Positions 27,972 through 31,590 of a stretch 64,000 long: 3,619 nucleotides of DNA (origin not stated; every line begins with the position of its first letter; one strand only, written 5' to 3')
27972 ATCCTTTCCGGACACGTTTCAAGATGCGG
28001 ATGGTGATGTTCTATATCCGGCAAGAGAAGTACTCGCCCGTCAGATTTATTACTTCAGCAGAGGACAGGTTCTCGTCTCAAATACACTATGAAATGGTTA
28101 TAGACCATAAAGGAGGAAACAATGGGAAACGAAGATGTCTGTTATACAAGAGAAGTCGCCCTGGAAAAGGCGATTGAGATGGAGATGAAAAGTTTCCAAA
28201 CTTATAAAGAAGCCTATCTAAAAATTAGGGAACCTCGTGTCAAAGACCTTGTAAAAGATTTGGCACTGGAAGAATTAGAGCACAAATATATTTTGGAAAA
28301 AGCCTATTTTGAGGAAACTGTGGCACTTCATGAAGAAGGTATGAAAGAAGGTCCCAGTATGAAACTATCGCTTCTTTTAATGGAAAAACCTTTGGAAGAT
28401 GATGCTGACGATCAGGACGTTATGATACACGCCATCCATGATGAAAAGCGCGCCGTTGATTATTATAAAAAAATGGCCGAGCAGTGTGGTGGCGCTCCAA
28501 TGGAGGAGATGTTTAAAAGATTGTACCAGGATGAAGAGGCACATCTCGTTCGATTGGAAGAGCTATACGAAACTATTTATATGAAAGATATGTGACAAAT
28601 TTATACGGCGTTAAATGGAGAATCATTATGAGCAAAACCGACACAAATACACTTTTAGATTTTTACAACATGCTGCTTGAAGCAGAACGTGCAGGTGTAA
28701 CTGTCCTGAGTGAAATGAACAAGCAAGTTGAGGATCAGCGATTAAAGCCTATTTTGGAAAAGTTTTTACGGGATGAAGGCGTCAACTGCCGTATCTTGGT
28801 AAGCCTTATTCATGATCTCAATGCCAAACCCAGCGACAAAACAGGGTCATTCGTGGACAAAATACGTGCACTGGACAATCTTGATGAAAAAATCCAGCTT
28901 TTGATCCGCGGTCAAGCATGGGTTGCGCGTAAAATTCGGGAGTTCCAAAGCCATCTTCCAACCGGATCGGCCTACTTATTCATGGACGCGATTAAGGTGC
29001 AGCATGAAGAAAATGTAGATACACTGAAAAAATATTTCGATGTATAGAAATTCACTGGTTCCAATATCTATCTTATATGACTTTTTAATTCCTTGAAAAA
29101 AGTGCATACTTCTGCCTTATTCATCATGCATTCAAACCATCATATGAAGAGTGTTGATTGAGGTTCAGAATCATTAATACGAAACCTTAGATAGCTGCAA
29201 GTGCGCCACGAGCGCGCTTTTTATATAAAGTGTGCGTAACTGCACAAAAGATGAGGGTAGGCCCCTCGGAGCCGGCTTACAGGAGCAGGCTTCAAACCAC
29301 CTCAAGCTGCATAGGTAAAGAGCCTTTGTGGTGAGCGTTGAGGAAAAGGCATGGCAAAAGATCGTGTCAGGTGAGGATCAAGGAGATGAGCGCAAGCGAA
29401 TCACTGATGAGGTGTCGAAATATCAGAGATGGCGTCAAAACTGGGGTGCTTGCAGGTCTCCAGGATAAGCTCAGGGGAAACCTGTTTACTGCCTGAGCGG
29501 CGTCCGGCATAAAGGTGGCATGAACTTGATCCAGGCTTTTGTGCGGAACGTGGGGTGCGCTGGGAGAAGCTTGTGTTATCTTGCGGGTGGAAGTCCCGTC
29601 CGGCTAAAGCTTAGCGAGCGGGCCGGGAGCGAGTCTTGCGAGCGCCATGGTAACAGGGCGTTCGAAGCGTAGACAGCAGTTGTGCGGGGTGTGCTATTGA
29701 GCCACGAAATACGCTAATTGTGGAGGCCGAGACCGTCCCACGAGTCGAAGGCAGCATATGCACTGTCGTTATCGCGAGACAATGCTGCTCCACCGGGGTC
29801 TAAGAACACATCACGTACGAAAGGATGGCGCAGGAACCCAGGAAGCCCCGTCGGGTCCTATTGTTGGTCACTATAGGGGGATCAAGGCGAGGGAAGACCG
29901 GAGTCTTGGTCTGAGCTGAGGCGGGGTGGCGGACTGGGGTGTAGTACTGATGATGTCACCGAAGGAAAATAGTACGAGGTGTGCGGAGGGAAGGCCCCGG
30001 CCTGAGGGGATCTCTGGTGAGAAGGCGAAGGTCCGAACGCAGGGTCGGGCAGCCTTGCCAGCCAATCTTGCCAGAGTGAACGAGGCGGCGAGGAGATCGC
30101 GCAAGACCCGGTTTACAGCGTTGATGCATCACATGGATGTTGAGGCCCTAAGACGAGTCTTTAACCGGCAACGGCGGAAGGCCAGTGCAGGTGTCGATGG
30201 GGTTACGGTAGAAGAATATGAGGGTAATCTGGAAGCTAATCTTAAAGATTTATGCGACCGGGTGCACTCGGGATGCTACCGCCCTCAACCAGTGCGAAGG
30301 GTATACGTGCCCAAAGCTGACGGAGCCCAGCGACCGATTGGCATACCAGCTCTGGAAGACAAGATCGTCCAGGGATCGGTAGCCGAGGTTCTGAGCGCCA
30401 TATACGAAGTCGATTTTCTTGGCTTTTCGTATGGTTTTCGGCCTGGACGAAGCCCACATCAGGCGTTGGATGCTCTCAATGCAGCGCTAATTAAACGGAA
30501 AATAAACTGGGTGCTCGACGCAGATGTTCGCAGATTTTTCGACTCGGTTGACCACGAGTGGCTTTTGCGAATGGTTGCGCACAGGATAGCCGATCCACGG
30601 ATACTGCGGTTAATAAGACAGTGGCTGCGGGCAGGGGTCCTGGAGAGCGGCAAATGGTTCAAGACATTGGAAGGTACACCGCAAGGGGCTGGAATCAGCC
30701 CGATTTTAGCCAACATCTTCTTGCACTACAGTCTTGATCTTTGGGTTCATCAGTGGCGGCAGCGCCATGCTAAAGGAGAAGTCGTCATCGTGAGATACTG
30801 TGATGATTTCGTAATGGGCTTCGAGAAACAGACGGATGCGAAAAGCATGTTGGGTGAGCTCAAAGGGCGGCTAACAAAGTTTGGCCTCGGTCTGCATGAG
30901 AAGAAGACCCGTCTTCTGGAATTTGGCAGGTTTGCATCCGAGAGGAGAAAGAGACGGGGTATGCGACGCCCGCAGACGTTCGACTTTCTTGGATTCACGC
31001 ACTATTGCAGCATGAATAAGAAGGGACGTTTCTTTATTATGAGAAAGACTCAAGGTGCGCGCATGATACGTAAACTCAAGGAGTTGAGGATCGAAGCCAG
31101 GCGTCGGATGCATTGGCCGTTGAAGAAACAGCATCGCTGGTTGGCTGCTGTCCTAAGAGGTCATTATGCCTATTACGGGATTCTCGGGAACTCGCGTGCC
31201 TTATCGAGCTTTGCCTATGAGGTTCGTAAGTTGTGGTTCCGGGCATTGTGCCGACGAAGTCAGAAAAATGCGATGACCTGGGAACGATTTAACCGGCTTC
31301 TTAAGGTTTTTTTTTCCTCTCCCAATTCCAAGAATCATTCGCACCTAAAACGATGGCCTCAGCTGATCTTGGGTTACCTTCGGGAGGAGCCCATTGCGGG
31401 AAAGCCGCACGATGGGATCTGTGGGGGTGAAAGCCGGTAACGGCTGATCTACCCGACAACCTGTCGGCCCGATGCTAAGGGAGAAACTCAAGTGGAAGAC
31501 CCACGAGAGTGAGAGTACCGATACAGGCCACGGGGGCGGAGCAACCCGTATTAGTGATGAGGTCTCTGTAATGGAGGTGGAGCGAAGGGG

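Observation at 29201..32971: Two group II introns arranged as an apparent twintron (one nested in the 5' part of the other)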

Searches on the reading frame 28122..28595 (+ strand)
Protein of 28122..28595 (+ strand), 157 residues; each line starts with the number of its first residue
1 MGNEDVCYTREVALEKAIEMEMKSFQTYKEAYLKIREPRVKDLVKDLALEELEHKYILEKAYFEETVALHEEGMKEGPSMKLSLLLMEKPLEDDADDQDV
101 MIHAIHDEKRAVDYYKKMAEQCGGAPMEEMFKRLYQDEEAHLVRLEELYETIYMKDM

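Call 4: search_protein_families(library=pfam, proteins=[window:28122-28595:+])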
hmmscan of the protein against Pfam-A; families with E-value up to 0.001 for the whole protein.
window:28122-28595:+ (157 aa): 1 family
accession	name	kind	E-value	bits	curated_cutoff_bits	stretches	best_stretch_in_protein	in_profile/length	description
PF02915.23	Rubrerythrin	-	3.5e-11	44.1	22.8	1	14-149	3-137/137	Rubrerythrin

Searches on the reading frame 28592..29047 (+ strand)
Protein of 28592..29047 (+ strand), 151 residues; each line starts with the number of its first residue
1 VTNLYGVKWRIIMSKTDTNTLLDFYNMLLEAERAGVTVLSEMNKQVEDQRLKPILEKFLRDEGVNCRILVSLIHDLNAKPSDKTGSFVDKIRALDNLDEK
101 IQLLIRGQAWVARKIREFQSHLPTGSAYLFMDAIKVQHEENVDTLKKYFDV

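Call 4: search_protein_families(library=pfam, proteins=[window:28592-29047:+])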
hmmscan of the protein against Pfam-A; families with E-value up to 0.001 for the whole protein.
window:28592-29047:+ (151 aa): 2 families
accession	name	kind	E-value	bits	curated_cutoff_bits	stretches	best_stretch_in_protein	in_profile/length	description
PF19825.5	DUF6306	-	7.6e-20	71.9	23.7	1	21-144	3-126/129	Domain of unknown function (DUF6306)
PF09537.16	DUF2383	-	0.00021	21.9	30.8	1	26-90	7-70/111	Domain of unknown function (DUF2383)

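Call 5: search_protein_families(library=ncbifam, proteins=[window:28592-29047:+])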
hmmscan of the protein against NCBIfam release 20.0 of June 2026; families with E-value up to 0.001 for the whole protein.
window:28592-29047:+ (151 aa): 0 families

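Call 67: find_encoding_contigs(protein=window:28628-29047:+, flank=6000, max_places=10)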
Protein window:28628-29047:+ (139 aa): no gene with exactly this product is on record in the collection.

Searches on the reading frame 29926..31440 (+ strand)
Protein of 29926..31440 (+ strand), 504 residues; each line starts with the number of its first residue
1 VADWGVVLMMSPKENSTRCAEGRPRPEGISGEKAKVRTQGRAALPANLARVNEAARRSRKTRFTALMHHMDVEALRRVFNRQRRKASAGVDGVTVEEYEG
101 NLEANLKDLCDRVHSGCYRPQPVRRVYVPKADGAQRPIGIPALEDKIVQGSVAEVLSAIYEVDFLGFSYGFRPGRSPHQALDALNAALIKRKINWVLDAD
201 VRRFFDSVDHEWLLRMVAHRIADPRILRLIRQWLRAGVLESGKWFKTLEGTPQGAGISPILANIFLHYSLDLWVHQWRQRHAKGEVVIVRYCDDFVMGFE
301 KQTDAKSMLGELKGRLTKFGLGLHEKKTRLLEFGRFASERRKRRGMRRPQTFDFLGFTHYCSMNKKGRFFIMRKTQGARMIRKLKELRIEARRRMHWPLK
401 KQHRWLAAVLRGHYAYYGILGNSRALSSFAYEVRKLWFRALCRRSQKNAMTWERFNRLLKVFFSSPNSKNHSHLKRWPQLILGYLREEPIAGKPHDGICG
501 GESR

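Call 4: search_protein_families(library=pfam, proteins=[window:29926-31440:+])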
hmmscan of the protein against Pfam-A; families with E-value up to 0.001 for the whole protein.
window:29926-31440:+ (504 aa): 1 family
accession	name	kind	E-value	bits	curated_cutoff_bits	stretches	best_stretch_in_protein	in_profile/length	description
PF00078.32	RVT_1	-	2.9e-36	125.5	29.6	1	128-358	1-204/205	Reverse transcriptase (RNA-dependent DNA polymerase)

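Call 5: search_protein_families(library=ncbifam, proteins=[window:29926-31440:+])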
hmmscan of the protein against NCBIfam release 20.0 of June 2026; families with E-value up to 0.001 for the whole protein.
window:29926-31440:+ (504 aa): 8 families
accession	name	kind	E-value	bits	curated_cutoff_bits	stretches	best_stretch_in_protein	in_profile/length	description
TIGR04416.1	group_II_RT_mat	equivalog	8.2e-106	354.1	300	1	74-444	7-352/353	group II intron reverse transcriptase/maturase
NF041746.1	Drt2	equivalog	4.3e-17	62.4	390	1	247-444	220-403/416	antiviral reverse transcriptase Drt2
NF041747.1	Drt3a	equivalog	4.6e-17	62.4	200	1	186-364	103-267/412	antiviral reverse transcriptase Drt3a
NF038233.2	retron_St85_RT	exception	1.1e-14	54.4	235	1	123-329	25-211/289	retron St85 family RNA-directed DNA polymerase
NF042941.1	Retron_TIR_antiphage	equivalog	4e-11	42.4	600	1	127-416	33-300/464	TIR domain-containing anti-phage reverse transcriptase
NF038237.1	retron_Ec67_fus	exception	8.7e-08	31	450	0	128-209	42-127/572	retron Ec67 family RNA-directed DNA polymerase/endonuclease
NF041749.1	Drt4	equivalog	7e-05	22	450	1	288-333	224-269/489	antiviral reverse transcriptase Drt4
NF041750.1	Drt5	equivalog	0.00085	18.4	550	0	188-330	121-250/484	antiviral reverse transcriptase Drt5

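Call 8: find_homologous_proteins(query=window:29926-31440:+)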
Query window:29926-31440:+ (504 aa): 8000 proteins with E <= 0.001 among 8000 candidates; the best 120 are listed.
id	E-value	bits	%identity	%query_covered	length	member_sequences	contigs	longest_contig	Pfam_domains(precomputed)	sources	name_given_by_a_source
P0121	0.0e+0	1032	97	92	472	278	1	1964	PF00078.33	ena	-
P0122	0.0e+0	1020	96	92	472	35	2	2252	PF00078.33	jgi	-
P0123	8.5e-291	983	92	92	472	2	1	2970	PF00078.33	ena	-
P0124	8.9e-291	983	92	92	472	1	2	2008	PF00078.33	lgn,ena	-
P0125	1.6e-290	982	92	92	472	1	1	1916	PF00078.33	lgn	-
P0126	2.5e-290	982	92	92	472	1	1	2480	PF00078.33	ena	-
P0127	6.3e-290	980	92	92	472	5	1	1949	PF00078.33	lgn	-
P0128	9.5e-290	980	91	92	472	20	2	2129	PF00078.33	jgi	-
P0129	2.3e-289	978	92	92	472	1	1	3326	PF00078.33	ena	-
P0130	3.1e-289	978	91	92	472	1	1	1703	PF00078.33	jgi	-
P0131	3.8e-289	978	91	92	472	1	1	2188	PF00078.33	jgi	-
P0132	4.7e-289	977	91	92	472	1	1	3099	PF00078.33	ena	-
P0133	4.9e-289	977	91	92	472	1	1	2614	PF00078.33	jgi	-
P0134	6.9e-289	977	91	92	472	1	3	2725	PF00078.33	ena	-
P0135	8.7e-289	976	91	92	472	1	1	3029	PF00078.33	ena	-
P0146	8.8e-283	957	90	92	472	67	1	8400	PF00078.33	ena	-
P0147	1.1e-282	956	91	90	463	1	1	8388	PF00078.33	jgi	-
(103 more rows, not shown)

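Call 13: find_encoding_contigs(protein=P0146, flank=5000, max_places=6)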
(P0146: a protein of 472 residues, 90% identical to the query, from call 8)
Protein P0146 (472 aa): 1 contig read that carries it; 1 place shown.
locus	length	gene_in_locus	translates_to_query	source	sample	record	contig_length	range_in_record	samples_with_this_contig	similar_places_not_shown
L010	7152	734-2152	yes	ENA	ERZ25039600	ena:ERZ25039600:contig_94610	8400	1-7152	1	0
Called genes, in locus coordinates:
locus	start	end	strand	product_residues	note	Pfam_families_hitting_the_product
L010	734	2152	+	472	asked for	PF00078:RVT_1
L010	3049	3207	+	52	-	-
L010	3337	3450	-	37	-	-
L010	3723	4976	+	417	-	-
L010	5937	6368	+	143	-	-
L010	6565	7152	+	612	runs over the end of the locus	?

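Call 14: find_encoding_contigs(protein=P0147, flank=5000, max_places=6)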
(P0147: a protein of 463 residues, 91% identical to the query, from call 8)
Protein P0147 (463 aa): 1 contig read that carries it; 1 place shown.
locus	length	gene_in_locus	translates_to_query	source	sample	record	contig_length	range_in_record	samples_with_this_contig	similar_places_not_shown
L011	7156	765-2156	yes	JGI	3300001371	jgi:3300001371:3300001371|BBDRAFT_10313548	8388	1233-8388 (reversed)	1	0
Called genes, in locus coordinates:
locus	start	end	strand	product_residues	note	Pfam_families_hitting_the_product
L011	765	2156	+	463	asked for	PF00078:RVT_1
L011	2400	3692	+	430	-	PF00078:RVT_1, PF08388:GIIM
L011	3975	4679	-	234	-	PF03781:FGE-sulfatase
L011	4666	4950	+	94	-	-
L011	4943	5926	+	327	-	PF08240:ADH_N, PF00107:ADH_zinc_N, PF13602:ADH_zinc_N_2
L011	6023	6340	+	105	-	PF19617:DUF6122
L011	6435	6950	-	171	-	PF13238:AAA_18 (weak), PF01202:SKI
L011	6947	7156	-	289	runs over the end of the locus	PF08501:Shikimate_dh_N, PF18317:SDH_C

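Call 15: find_encoding_contigs(protein=P0122, flank=5000, max_places=6)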
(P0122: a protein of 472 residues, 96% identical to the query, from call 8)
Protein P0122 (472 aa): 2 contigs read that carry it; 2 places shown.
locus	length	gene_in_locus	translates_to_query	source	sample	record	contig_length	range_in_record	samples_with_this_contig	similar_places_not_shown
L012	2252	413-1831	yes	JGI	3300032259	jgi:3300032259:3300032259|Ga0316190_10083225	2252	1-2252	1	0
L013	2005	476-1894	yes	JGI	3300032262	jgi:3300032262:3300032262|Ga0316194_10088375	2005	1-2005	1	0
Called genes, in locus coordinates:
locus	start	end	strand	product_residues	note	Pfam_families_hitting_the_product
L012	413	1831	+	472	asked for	PF00078:RVT_1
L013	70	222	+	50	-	-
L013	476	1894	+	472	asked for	PF00078:RVT_1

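Call 21: find_related_loci(query=window:30022-31440:+, collection=genome_contigs, flank=4000)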
Query window:30022-31440:+ (472 aa) in genome_contigs; peptide patterns used: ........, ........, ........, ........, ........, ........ (x = any residue, [..] = any of these).
448 stretches matched a pattern; 426 encode a relative of the query (tblastn E <= 1e-3); the best 80 are kept; 79 distinct loci.
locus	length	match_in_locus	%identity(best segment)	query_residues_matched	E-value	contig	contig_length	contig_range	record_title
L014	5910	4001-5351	92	21-472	0e+0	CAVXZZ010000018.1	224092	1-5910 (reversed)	MAG: uncultured delta proteobacterium isolate MFD03804.bin.1.84 genome assembly, contig: contig_4339, whole genome shotg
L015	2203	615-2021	68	1-470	0e+0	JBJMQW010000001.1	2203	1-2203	MAG: Stellaceae bacterium isolate H3_16_all_fractions_metab_conc_98_63_0 k255_290798, whole genome shotgun sequence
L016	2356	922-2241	70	1-439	0e+0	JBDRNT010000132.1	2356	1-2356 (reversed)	MAG: Candidatus Eisenbacteria bacterium isolate MEGAHIT-group-1.912 k141_10352247, whole genome shotgun sequence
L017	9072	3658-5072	73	1-472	0e+0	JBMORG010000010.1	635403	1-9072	MAG: Thermodesulfobacteriota bacterium isolate Betzabe_MAG174 MAG174_10, whole genome shotgun sequence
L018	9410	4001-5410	66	1-472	0e+0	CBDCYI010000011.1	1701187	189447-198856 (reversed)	MAG: Candidatus Marinacidobacterales bacterium isolate b59a947e-d931-455a-aa23-38fe8c6b6c4e genome assembly, contig: con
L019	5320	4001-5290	72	1-430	0e+0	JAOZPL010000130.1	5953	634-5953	MAG: Candidatus Zixiibacteriota bacterium isolate GMC4.metabat2.214 GMC4_24893_length_5953_cov_5.540183, whole genome sh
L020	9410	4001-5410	66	1-472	0e+0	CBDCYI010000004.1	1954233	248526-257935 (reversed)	MAG: Candidatus Marinacidobacterales bacterium isolate b59a947e-d931-455a-aa23-38fe8c6b6c4e genome assembly, contig: con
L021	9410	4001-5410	66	1-472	0e+0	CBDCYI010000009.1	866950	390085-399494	MAG: Candidatus Marinacidobacterales bacterium isolate b59a947e-d931-455a-aa23-38fe8c6b6c4e genome assembly, contig: con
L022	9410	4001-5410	66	1-472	0e+0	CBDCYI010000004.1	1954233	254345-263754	MAG: Candidatus Marinacidobacterales bacterium isolate b59a947e-d931-455a-aa23-38fe8c6b6c4e genome assembly, contig: con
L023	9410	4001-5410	66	1-472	0e+0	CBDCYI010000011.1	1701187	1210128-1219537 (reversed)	MAG: Candidatus Marinacidobacterales bacterium isolate b59a947e-d931-455a-aa23-38fe8c6b6c4e genome assembly, contig: con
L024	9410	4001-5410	66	1-472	0e+0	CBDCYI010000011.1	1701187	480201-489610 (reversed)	MAG: Candidatus Marinacidobacterales bacterium isolate b59a947e-d931-455a-aa23-38fe8c6b6c4e genome assembly, contig: con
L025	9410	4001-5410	66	1-472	0e+0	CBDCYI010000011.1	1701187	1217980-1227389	MAG: Candidatus Marinacidobacterales bacterium isolate b59a947e-d931-455a-aa23-38fe8c6b6c4e genome assembly, contig: con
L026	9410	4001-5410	66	1-472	0e+0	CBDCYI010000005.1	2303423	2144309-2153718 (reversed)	MAG: Candidatus Marinacidobacterales bacterium isolate b59a947e-d931-455a-aa23-38fe8c6b6c4e genome assembly, contig: con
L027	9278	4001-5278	69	2-426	0e+0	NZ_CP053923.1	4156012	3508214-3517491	Defluviicoccus vanus strain Ben 114 chromosome, complete genome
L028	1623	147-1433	71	2-430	0e+0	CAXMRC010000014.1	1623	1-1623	MAG: uncultured Gemmatimonadales bacterium isolate 10C-St20-MC-01_bin.19.orig genome assembly, contig: k141_3269503, who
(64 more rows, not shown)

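Call 34: search_dna_similar(query=window:30022-31437:+, collection=plasmids, mode=protein, max_rows=30)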
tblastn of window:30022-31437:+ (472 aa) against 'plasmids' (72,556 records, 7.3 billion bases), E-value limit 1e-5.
The search stops at 5000 records and this limit was reached: more records match than are counted here, and every count below describes the 5000 best-scoring records only.
Records with a match: at least 5000; places in all: 7891; records where one place covers at least 80% of the query: 4504.
Best place of each record, by identity: 60-80% 56; <60% 4944.
By first word of the organism name: Klebsiella 3701; Escherichia 255; Enterobacter 135; Sinorhizobium 120; Bacillus 100; Rhizobium 54; Citrobacter 51; Bradyrhizobium 46; Shigella 46; Salmonella 44; and 100 more.
By predicted mobility (MOB-suite, as given by PLSDB): conjugative 2709; mobilizable 1162; non-mobilizable 1129.
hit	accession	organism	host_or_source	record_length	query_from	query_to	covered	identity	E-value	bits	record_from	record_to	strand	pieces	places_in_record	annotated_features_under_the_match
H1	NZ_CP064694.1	Bradyrhizobium sp. 187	Acmispon strigosus,cell culture,root ...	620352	1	472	93%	67.4%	4e-151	585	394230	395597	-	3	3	hypothetical protein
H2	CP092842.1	Bradyrhizobium sp. 62B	Arachis hypogaea L.,cell ...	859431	1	430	91%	67.7%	0e+0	598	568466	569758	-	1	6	ltrA: group II intron reverse transcriptase/maturase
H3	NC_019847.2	Sinorhizobium meliloti GR4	-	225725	1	471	100%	61.2%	1e-158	586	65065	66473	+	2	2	reverse transcriptase domain-containing protein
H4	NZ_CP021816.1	Sinorhizobium meliloti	Medicago truncatula,Single Cell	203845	1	434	92%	66.2%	0e+0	600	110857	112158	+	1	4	ltrA: group II intron reverse transcriptase/maturase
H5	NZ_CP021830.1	Sinorhizobium meliloti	Medicago truncatula,Single Cell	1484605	1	434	92%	66.2%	0e+0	600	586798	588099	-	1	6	record has no annotation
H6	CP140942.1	Sinorhizobium meliloti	Medicago lupulina,whole organism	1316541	1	434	92%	66.2%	0e+0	600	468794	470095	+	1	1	ltrA: group II intron reverse transcriptase/maturase | ornithine cyclodeaminase family protein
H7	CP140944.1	Sinorhizobium meliloti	Medicago lupulina,whole organism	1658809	1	434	92%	66.2%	0e+0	600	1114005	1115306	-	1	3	ltrA: group II intron reverse transcriptase/maturase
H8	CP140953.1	Sinorhizobium meliloti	Medicago lupulina,whole organism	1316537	1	434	92%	66.2%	0e+0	600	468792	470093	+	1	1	ltrA: group II intron reverse transcriptase/maturase | ornithine cyclodeaminase family protein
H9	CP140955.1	Sinorhizobium meliloti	Medicago lupulina,whole organism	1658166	1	434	92%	66.2%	0e+0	600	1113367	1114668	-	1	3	ltrA: group II intron reverse transcriptase/maturase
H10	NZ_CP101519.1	Ensifer adhaerens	cell cuture,rhizosphere soil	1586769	1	434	92%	66.2%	0e+0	598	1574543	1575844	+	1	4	none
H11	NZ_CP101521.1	Ensifer adhaerens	cell cuture,rhizosphere soil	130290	1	434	92%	66.2%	0e+0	598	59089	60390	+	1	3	ltrA: group II intron reverse transcriptase/maturase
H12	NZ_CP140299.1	Sinorhizobium kummerowiae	Kummerowia stipulacea,Pure culture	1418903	1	434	92%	66.2%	0e+0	598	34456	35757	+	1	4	none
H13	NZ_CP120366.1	Sinorhizobium kummerowiae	Kummerowia stipulacea,Pure culture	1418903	1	434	92%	66.2%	0e+0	598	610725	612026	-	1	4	none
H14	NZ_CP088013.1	Rhizobium sp. T136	Melilotus albus,Cell culture,root nodule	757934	1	434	92%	66.2%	0e+0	596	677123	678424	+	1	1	ltrA: group II intron reverse transcriptase/maturase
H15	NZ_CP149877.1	Rhizobium sp. T1473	-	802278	1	434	92%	66.2%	0e+0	596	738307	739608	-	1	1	ltrA: group II intron reverse transcriptase/maturase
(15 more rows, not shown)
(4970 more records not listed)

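Call 36: get_annotated_region(hit=H3, flank=2500)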
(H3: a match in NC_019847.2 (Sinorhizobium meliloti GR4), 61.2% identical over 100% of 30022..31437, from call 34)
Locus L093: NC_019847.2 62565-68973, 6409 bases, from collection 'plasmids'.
description: Sinorhizobium meliloti GR4 plasmid pRmeGR4b, complete sequence
organism: Sinorhizobium meliloti GR4 (NCBI taxid 1235461)
taxonomy: Bacteria; Pseudomonadota; Alphaproteobacteria; Hyphomicrobiales; Rhizobiaceae; Sinorhizobium; Sinorhizobium meliloti; Sinorhizobium meliloti GR4
host: -; source: -; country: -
typing (MOB-suite, as given by PLSDB): mobilizable; replicon rep_cluster_492; relaxase MOBP
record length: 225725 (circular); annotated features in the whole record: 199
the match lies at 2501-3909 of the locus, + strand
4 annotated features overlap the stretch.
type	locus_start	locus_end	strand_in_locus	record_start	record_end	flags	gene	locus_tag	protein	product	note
CDS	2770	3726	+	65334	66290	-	-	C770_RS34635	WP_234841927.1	reverse transcriptase domain-containing protein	-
CDS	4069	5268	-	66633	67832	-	-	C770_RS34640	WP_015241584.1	NAD-dependent formate dehydrogenase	-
CDS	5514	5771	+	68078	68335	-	-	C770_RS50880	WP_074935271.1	hypothetical protein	-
CDS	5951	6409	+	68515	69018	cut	-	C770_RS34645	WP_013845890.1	cupin domain-containing protein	-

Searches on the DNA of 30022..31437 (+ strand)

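Call 39: search_rna_families(sources=[L093, L094], threshold=gathering)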
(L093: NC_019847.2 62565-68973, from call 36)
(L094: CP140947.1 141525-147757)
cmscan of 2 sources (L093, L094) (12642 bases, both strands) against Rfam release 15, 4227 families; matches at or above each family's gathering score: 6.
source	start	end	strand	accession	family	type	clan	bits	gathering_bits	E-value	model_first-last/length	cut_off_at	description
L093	2072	2292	+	RF02005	group-II-D1D4-6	Intron;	CL00102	145.4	49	3.1e-42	1-225/225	no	Group II catalytic intron D1-D4-6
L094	747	967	+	RF02005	group-II-D1D4-6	Intron;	CL00102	145.4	49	3.1e-42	1-225/225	no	Group II catalytic intron D1-D4-6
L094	2015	2132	+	RF01999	group-II-D1D4-2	Intron;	CL00102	123.1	36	1e-25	1-118/118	no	Group II catalytic intron D1-D4-2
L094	3748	3823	+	RF00029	Intron_gpII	Intron;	-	56.3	40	4.4e-09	1-77/77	no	Group II catalytic intron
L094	5332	5408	-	RF00029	Intron_gpII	Intron;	-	52.1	40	4.6e-08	1-77/77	no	Group II catalytic intron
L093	3860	3929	+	RF00029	Intron_gpII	Intron;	-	50.5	40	1.2e-07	1-77/77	no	Group II catalytic intron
